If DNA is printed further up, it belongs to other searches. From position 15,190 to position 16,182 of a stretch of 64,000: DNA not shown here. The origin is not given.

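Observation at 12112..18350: Orphan operon of five mutually paralogous GspG/type-IV-pilin-like prepilins with no assembly machinery nearby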

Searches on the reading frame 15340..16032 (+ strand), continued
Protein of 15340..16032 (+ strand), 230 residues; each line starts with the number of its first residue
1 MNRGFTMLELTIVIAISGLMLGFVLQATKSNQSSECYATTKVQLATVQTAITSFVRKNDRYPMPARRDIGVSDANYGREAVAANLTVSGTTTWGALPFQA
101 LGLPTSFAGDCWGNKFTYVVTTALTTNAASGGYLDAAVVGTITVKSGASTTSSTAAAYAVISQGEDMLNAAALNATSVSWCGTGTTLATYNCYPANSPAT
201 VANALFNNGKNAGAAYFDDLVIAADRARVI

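Call 46: fold_search(model_id=the predicted structure, library=pdb)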
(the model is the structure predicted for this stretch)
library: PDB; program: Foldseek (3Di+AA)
matches with E <= 10: 25; with E <= 0.001: 0
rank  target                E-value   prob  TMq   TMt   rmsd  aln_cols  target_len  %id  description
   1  1ay2_A                5.8e-02  0.57  0.23  0.31  10.2       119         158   17  STRUCTURE OF THE FIBER-FORMING PROTEIN PILIN AT 2.6 ANGSTROMS RESOLUTION (released 1998-04-29)
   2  2hi2_A                6.7e-02  0.51  0.23  0.31  10.4       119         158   15  Crystal structure of native Neisseria gonorrhoeae Type IV pilin at 2.3 Angstroms Resolution (released 2006-09-12)
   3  9iuf_A                1.0e-01  0.95  0.40  0.44   4.9       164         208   13  Cryo-EM structure of the type IVb pilus from enterotoxigenic Escherichia coli (released 2025-05-28)
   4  5vxx_A                2.2e-01  0.30  0.23  0.30  11.8       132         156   14  Cryo-EM reconstruction of Neisseria gonorrhoeae Type IV pilus (released 2017-07-12)
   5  8tj2_A                3.8e-01  0.07  0.18  0.19  14.8       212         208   18  CryoEM structure of Myxococcus xanthus type IV pilus (released 2023-08-09)
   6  1oqw_A                8.5e-01  0.13  0.23  0.34  11.0       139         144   16  Full-Length PAK Pilin from Pseudomonas aeruginosa (released 2003-06-03)
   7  8p3b                  1.7e+00  0.04  0.14  0.18  10.8       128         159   18  Neisseria meningitidis Type IV pilus SA-GATDH variant (released 2024-04-03)
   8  6t8s_BBB              2.0e+00  0.08  0.18  0.28   7.1        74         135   16  Structure of the major Type IV pilin PilA1 from Clostridium difficile (released 2020-03-25)
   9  6t8s_AAA              2.5e+00  0.07  0.18  0.29   7.3        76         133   16  Structure of the major Type IV pilin PilA1 from Clostridium difficile (released 2020-03-25)
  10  6t8s_CCC              3.5e+00  0.06  0.18  0.30  10.6        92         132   13  Structure of the major Type IV pilin PilA1 from Clostridium difficile (released 2020-03-25)
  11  8zv7_B                3.5e+00  0.01  0.12  0.11  12.1        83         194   16  PARP15 catalytic domain in complex with RBN012759 (released 2026-03-18)
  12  3s0t_B                3.7e+00  0.02  0.17  0.20  13.8       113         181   11  Crystal structure of the CofA Type IV pilin subunit from enterotoxigenic E. coli (released 2012-04-11)
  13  4lw9_A                4.3e+00  0.08  0.27  0.48   8.6       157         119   13  Crystal structure of Vibrio cholera major pseudopilin EpsG (released 2014-07-16)
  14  3g20_A                4.9e+00  0.13  0.15  0.29   1.1        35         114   17  Crystal structure of the major pseudopilin from the type 2 secretion system of enterohaemorrhagic Escherichia coli (released 2009-07-28)
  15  6sg9_FL               4.9e+00  0.01  0.11  0.08  15.8        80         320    9  Head domain of the mt-SSU assemblosome from Trypanosoma brucei (released 2019-09-18)
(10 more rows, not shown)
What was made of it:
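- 15340..16032 (+): P4: 230-aa 'head-only' member of the P4/P5 type, MNRG|FTMLEL. Foldseek's top hits are type IV pilins, weakly (call 46).
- On Type IV pilin / pseudopilin superfamily (class III signal; PF07963, TIGR02532): Foldseek's top hits are pilins, but weak: E 0.058, TM 0.40-0.44 to CofA in 9iuf (call 46).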

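Call 47: search_protein_representatives(alignment_id=A4)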
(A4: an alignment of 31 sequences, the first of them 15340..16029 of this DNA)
Query: 31 sequences, 314 profile positions. Proteins with E-value up to 0.001 (for the whole library): 46740; up to 1e-10: 8825; up to 1e-30: 3676. The best 150 are listed.
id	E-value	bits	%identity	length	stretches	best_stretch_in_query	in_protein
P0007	8.1e-116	403.1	-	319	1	6-293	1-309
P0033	3.2e-105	368.3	-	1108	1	4-282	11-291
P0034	6.6e-105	367.3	-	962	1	4-289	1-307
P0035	7.8e-104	363.8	-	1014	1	4-279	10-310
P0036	1.1e-103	363.2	-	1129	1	6-248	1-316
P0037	1.8e-103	362.6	-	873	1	5-268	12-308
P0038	5.1e-103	361.1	-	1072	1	5-293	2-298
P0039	5.5e-102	357.7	-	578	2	5-290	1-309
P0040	1.6e-100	352.9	-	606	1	6-296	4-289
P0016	2.1e-100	352.5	-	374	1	5-305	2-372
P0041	2.4e-99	349.0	-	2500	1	3-248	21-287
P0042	3.5e-99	348.5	-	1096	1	6-255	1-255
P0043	5.9e-99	347.8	-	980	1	5-248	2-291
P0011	7.2e-99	347.5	-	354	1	4-282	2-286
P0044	3.1e-98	345.4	-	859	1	4-248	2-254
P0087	4.9e-84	298.7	-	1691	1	6-283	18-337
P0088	8.6e-84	297.9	-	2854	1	17-270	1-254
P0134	2.2e-69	250.6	-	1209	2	8-298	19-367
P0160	3.3e-64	233.6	-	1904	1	5-295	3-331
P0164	1.8e-63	231.2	-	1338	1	3-295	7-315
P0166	2.2e-63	230.9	-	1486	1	5-270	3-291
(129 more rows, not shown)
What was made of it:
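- Tried and rejected: The exhaustive profile search showed thousands (call 47).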

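Call 48: list_cluster_members(proteins=[P0033, P0034, P0036, P0038, P0088, P0087, P0160, P0134, P0164, P0166])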
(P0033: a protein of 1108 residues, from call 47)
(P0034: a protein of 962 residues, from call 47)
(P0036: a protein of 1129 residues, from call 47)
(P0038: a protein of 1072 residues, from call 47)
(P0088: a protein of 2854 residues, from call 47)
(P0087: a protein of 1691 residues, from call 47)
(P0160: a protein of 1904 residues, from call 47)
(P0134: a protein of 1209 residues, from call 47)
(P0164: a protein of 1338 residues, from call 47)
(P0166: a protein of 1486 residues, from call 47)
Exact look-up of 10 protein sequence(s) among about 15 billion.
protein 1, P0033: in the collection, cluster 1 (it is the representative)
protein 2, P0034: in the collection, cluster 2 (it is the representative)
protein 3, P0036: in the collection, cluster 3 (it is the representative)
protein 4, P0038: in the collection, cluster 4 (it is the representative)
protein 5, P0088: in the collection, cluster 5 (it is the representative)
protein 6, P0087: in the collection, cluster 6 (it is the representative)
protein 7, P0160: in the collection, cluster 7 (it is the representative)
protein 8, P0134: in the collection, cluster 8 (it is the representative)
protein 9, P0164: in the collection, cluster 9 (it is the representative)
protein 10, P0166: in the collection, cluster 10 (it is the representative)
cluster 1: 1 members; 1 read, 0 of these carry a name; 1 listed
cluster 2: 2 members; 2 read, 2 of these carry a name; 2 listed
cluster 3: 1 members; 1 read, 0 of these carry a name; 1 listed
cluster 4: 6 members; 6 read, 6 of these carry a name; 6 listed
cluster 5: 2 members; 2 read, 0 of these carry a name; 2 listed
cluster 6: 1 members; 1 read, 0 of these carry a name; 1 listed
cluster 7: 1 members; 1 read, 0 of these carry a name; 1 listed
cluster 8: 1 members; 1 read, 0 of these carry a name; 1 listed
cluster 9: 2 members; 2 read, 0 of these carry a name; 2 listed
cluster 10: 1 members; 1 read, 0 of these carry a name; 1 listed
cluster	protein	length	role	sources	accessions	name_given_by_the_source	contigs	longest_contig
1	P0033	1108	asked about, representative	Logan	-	-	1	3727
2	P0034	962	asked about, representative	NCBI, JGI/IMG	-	prepilin-type N-terminal cleavage/methylation domain-containing protein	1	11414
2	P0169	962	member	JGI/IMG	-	prepilin-type N-terminal cleavage/methylation domain-containing protein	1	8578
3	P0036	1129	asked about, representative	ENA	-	-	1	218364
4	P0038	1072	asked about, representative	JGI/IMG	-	alpha-tubulin suppressor-like RCC1 family protein/type II secretory pathway pseudopilin ...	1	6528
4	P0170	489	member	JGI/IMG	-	hypothetical protein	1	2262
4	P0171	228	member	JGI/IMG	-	hypothetical protein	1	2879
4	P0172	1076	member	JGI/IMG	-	type II secretory pathway pseudopilin PulG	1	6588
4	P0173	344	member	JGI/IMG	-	hypothetical protein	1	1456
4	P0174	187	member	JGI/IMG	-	hypothetical protein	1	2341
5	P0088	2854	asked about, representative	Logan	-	-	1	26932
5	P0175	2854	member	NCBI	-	-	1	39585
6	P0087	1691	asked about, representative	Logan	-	-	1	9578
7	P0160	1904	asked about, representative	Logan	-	-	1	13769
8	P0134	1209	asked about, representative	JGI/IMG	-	-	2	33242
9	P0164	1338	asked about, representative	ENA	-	-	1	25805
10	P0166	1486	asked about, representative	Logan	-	-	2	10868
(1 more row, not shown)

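Call 56: find_homologous_proteins(query=L015:13436-14665:+, max_evalue=0.00001)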
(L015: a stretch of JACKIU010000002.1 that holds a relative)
Query L015:13436-14665:+ (409 aa): 85 proteins with E <= 0.00001 among 3136 candidates.
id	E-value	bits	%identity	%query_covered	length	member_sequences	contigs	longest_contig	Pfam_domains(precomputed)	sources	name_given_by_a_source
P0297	7.4e-281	949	100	100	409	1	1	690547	PF07963.18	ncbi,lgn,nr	ncbi:MAG: type II secretion system protein [Rhodospirillales bacterium]|nr:type II secretion system 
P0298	9.2e-153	527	58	99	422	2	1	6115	PF07963.18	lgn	-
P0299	1.8e-152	526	58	99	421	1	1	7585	PF07963.18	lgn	-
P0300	5.5e-151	521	57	98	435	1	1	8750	PF07963.18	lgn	-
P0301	1.4e-142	493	55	99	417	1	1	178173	-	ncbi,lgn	-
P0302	2.3e-141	489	55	100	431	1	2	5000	-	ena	-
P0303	2.3e-133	463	52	100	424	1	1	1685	-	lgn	-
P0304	2.4e-133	463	54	99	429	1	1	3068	PF07963.18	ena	-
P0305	1.1e-129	451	53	98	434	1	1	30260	-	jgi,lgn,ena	-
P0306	1.2e-125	438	50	99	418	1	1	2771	-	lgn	-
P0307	5.1e-119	416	50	99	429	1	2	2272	-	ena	-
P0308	1.8e-117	411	48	98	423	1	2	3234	PF07963.18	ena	-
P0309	1.3e-101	358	43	98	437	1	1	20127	-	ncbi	-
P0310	2.0e-92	328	44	98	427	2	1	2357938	PF07963.18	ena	-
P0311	3.6e-90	321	41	98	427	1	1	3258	PF07963.18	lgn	-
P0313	2.2e-86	308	42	99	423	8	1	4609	PF07963.18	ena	-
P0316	1.3e-73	266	38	99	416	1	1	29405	PF07963.18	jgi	jgi:prepilin-type N-terminal cleavage/methylation domain-containing protein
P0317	1.9e-73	266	40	99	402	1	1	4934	PF07963.18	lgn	-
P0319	1.1e-72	263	38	97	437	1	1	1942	PF07963.18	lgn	-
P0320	8.7e-72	260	38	100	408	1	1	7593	PF07963.18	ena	-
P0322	1.4e-62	230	37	100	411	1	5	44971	PF07963.18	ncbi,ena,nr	ncbi:MAG: type II secretion system protein [Alphaproteobacteria bacterium]|nr:type II secretion syst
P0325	7.5e-58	214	34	94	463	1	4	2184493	PF07963.18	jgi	jgi:prepilin-type N-terminal cleavage/methylation domain-containing protein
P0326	2.0e-52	196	36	97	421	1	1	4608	PF07963.18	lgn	-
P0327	3.0e-51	192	33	99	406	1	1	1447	PF07963.18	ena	-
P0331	5.6e-46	175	31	98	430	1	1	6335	PF07963.18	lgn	-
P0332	4.3e-44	169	31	97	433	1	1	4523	PF07963.18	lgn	-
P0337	9.4e-40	155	29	99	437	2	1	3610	PF07963.18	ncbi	-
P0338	3.0e-39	153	30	99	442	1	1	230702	PF07963.18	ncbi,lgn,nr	ncbi:MAG: hypothetical protein DHS20C02_16700 [Micavibrio sp.]|nr:MAG: hypothetical protein DHS20C02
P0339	3.8e-39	153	29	96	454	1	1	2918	PF07963.18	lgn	-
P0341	3.3e-38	149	30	90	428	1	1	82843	PF07963.18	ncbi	-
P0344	1.6e-36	144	31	92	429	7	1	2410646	-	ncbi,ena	-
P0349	1.3e-33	134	31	99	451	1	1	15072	PF07963.18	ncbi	-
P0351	1.7e-32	131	29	99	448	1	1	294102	PF07963.18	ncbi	-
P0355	1.2e-27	115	30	99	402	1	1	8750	PF07963.18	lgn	-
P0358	2.2e-25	107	30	96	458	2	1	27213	PF07963.18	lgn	-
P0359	6.2e-20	89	26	99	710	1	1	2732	PF07963.18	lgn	-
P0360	1.7e-17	81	27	78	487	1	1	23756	PF07963.18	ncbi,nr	ncbi:type II secretion system GspH family protein [Alphaproteobacteria bacterium]|nr:type II secreti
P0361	5.7e-17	80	30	64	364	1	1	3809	PF07963.18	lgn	-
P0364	2.2e-11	61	31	52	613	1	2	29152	PF07963.18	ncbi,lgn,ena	-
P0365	4.6e-11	60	27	55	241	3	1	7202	PF07963.18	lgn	-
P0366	9.7e-11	59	29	65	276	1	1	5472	PF07963.18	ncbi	-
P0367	1.7e-10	58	30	49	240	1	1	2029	PF07963.18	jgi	jgi:prepilin-type N-terminal cleavage/methylation domain-containing protein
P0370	3.8e-9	54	28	51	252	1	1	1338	PF07963.18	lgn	-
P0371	4.9e-9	53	28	50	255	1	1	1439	PF07963.18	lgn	-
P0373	7.6e-8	49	26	61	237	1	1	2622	PF07963.18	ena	-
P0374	1.2e-7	49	31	50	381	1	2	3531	PF07963.18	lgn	-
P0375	7.5e-7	46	27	66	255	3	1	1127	PF07963.18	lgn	-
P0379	6.1e-6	43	28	59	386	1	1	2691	PF07963.18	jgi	jgi:prepilin-type N-terminal cleavage/methylation domain-containing protein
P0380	8.0e-6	43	29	80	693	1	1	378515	PF07963.18,PF13884.12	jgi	jgi:prepilin-type N-terminal cleavage/methylation domain-containing protein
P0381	9.4e-6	43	30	38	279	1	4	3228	PF07963.18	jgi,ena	jgi:prepilin-type N-terminal cleavage/methylation domain-containing protein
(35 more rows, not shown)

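Call 57: find_encoding_contigs(protein=P0310, flank=10000, max_places=1)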
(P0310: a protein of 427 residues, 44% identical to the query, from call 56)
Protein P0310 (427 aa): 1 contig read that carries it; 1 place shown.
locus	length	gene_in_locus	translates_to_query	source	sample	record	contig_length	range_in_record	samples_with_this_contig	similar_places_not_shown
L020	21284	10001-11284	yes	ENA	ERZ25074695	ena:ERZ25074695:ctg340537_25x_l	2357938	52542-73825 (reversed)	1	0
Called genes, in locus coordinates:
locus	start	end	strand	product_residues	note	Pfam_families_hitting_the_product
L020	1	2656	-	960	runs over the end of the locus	PF00271:Helicase_C (weak), PF04545:Sigma70_r4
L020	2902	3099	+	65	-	-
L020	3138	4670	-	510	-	PF01019:G_glu_transpept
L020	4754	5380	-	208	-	PF04832:SOUL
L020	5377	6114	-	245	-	PF13561:adh_short_C2, PF00106:adh_short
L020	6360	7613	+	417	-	-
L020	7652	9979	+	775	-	-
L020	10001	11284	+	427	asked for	PF07963:N_methyl (weak)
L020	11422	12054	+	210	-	PF13629:T2SS-T3SS_pil_N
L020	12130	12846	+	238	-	PF00515:TPR_1 (faint), PF07719:TPR_2 (faint), PF13181:TPR_8 (faint), PF13424:TPR_12 (faint), PF13428:TPR_14 (faint), PF13432:TPR_16 (faint), PF14559:TPR_19 (faint), PF13431:TPR_17 (faint), +2 more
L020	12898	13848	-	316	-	PF00482:T2SSF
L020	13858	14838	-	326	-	PF00482:T2SSF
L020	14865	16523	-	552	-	PF00437:T2SSE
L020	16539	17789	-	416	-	PF13614:AAA_31 (weak)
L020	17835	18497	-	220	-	PF09476:Pilus_CpaD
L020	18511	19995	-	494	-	PF13629:T2SS-T3SS_pil_N, PF00263:Secretin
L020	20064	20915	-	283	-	PF08666:SAF, PF16976:RcpC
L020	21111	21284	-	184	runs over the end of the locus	PF01478:Peptidase_A24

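Call 58: find_encoding_contigs(protein=P0338, flank=10000, max_places=1)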
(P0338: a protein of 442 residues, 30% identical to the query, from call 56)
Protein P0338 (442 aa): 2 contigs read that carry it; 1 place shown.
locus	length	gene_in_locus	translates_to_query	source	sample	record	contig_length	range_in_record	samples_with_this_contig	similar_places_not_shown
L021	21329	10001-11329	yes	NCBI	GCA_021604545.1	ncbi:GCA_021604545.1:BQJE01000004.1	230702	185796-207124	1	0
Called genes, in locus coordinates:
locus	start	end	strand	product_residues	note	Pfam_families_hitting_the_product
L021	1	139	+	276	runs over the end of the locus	PF10502:Peptidase_S26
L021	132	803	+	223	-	PF14622:Ribonucleas_3_3, PF00636:Ribonuclease_3, PF00035:dsrm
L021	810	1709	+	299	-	PF00009:GTP_EFTU, PF00350:Dynamin_N (faint), PF01926:MMR_HSR1, PF02421:FeoB_N, PF04548:AIG1 (weak), PF10662:PduV-EutP (weak), PF02492:cobW (weak), PF07650:KH_2, +1 more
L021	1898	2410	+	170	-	PF07750:GcrA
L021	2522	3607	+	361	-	PF00364:Biotin_lipoyl (faint), PF25917:BSH_RND (weak), PF25973:BSH_CzcB, PF25954:Beta-barrel_RND_2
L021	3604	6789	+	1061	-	PF00873:ACR_tran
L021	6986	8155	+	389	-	-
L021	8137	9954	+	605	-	-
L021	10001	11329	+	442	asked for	PF07963:N_methyl (weak)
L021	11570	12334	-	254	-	PF06764:DUF1223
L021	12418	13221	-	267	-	PF00520:Ion_trans, PF08016:PKD_channel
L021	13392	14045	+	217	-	PF00561:Abhydrolase_1 (faint), PF12146:Hydrolase_4 (weak), PF12697:Abhydrolase_6 (faint)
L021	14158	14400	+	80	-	PF01632:Ribosomal_L35p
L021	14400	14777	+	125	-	PF00453:Ribosomal_L20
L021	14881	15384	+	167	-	-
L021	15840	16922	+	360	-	PF02912:Phe_tRNA-synt_N, PF01409:tRNA-synt_2d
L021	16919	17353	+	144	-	PF00583:Acetyltransf_1, PF13508:Acetyltransf_7, PF08445:FR47 (weak)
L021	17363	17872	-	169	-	PF00313:CSD, PF08206:OB_RNB (weak)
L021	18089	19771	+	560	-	PF00501:AMP-binding, PF13193:AMP-binding_C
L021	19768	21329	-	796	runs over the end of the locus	PF01588:tRNA_bind, PF03483:B3_4, PF03484:B5, PF17759:tRNA_synthFbeta, PF03147:FDX-ACB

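Call 59: find_encoding_contigs(protein=P0344, flank=10000, max_places=1)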
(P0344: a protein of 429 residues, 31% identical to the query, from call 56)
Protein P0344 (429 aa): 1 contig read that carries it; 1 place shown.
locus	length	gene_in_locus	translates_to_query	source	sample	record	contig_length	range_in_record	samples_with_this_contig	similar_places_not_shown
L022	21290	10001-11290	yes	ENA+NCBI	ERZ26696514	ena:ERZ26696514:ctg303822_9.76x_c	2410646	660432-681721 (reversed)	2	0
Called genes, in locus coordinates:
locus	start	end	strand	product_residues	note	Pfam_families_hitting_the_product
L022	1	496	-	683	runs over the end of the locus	-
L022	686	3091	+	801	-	PF01588:tRNA_bind, PF03483:B3_4, PF03484:B5, PF17759:tRNA_synthFbeta, PF03147:FDX-ACB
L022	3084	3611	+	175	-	PF13302:Acetyltransf_3, PF13420:Acetyltransf_4 (weak), PF00583:Acetyltransf_1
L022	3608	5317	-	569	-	PF00501:AMP-binding, PF13193:AMP-binding_C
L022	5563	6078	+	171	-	PF00313:CSD, PF08206:OB_RNB (weak)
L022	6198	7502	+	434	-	-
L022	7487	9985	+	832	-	-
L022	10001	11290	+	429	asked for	-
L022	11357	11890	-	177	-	PF07750:GcrA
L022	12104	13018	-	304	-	PF01926:MMR_HSR1, PF02421:FeoB_N, PF02492:cobW (faint), PF03193:RsgA_GTPase (faint), PF00350:Dynamin_N (faint), PF00009:GTP_EFTU, PF07650:KH_2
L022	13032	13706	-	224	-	PF14622:Ribonucleas_3_3, PF00636:Ribonuclease_3, PF00035:dsrm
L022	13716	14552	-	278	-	PF10502:Peptidase_S26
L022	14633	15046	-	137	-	PF01648:ACPS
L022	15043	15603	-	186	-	PF09835:DUF2062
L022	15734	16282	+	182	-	PF00156:Pribosyltran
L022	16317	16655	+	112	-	-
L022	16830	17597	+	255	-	-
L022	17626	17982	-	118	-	-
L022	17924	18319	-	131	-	-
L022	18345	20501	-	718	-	PF01966:HD, PF13328:HD_4, PF04607:RelA_SpoT, PF02824:TGS, PF19296:RelA_AH, PF28438:RelA_RIS, PF01842:ACT (weak), PF13291:ACT_4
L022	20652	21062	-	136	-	PF01192:RNA_pol_Rpb6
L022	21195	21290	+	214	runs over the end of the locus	PF03167:UDG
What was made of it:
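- L021 and L022 lack the adjacency (calls 58, 59).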

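Call 63: find_encoding_contigs(protein=P0325, flank=10000, max_places=1)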
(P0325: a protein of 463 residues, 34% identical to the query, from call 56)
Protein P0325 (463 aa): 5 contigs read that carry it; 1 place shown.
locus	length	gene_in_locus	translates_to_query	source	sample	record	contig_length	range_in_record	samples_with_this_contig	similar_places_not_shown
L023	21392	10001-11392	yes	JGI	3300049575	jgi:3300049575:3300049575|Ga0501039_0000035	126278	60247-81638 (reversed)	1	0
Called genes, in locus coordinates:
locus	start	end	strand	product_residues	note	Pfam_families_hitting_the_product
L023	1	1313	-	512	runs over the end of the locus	PF01266:DAO, PF16901:DAO_C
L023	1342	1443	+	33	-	-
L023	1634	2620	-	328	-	PF01479:S4, PF00849:PseudoU_synth_2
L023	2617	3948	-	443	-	-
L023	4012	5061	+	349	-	PF13439:Glyco_transf_4, PF13579:Glyco_trans_4_4, PF00534:Glycos_transf_1, PF13692:Glyco_trans_1_4, PF20706:GT4-conflict (weak)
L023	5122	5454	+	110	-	PF00072:Response_reg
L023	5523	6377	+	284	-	PF01471:PG_binding_1 (faint)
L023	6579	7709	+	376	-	-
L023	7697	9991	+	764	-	PF07963:N_methyl (weak)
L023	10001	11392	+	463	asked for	PF07963:N_methyl (weak)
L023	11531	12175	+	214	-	PF13629:T2SS-T3SS_pil_N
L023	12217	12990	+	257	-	PF07719:TPR_2 (faint), PF13374:TPR_10 (faint), PF13424:TPR_12 (faint), PF13428:TPR_14 (faint), PF14559:TPR_19 (faint), PF13431:TPR_17 (faint), PF13181:TPR_8 (faint), PF13432:TPR_16 (weak), +1 more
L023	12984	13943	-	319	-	PF00482:T2SSF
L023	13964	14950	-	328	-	PF00482:T2SSF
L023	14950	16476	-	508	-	PF00437:T2SSE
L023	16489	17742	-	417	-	-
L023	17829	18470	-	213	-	PF09476:Pilus_CpaD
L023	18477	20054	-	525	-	PF13629:T2SS-T3SS_pil_N, PF00263:Secretin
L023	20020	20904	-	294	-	PF08666:SAF, PF16976:RcpC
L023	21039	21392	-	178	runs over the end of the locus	PF01478:Peptidase_A24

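Call 64: find_encoding_contigs(protein=P0301, flank=10000, max_places=1)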
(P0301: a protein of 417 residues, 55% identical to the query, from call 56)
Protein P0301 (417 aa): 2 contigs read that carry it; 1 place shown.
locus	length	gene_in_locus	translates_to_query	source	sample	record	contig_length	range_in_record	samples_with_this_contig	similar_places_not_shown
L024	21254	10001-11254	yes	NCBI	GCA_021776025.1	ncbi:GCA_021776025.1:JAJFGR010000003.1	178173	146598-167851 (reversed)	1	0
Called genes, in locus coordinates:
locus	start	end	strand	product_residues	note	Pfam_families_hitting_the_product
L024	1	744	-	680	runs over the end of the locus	PF00989:PAS (weak), PF13426:PAS_9, PF08448:PAS_4, PF00512:HisKA (weak), PF02518:HATPase_c, PF00072:Response_reg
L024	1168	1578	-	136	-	-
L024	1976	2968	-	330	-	PF01479:S4 (weak), PF00849:PseudoU_synth_2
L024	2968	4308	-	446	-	-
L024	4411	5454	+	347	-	PF13439:Glyco_transf_4, PF13579:Glyco_trans_4_4, PF00534:Glycos_transf_1, PF13692:Glyco_trans_1_4, PF20706:GT4-conflict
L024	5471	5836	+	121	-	PF00072:Response_reg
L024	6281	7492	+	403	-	-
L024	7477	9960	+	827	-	-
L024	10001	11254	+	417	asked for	-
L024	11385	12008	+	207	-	PF13629:T2SS-T3SS_pil_N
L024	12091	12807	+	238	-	PF13424:TPR_12 (faint), PF13428:TPR_14 (faint), PF07719:TPR_2 (faint), PF13181:TPR_8 (faint), PF13374:TPR_10 (faint), PF00515:TPR_1 (faint)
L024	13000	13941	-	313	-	PF00482:T2SSF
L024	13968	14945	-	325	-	PF00482:T2SSF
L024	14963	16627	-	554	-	PF00437:T2SSE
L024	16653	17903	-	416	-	PF13614:AAA_31 (weak)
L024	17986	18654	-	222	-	PF09476:Pilus_CpaD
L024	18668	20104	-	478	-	PF13629:T2SS-T3SS_pil_N, PF00263:Secretin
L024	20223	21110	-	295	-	PF08666:SAF (weak), PF16976:RcpC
